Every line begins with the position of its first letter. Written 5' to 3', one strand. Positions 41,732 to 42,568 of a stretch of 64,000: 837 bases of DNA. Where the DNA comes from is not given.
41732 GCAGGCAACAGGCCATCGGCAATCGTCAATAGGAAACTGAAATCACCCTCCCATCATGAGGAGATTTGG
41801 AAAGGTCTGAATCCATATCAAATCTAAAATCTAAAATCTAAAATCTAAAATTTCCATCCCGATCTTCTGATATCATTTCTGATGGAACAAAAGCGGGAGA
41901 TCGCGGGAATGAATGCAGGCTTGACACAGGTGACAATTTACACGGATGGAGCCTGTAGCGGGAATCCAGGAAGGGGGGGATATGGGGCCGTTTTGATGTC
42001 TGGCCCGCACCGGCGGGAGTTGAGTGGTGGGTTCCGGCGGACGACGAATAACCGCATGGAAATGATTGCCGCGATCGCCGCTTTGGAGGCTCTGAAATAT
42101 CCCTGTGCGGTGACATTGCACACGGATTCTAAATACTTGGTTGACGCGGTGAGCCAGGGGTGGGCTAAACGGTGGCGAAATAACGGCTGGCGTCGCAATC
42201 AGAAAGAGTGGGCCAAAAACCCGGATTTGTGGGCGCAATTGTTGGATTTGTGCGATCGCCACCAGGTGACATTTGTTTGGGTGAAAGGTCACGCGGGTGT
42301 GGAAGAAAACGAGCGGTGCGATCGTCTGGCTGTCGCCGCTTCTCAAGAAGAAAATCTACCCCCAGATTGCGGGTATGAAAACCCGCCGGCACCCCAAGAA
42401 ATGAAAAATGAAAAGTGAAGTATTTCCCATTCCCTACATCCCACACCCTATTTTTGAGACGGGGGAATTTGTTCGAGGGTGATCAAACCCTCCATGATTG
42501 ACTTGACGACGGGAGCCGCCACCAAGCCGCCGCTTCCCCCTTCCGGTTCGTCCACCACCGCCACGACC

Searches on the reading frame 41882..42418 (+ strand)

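Call 32: search_protein_families(library=pfam, proteins=[window:41882-42418:+], max_evalue=0.001)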
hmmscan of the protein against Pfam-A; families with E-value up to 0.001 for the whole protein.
window:41882-42418:+ (178 aa): 1 family
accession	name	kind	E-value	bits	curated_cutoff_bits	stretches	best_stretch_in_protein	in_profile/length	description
PF00075.30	RNase_H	-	5.3e-45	153.5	25.8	1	16-154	3-140/141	RNase H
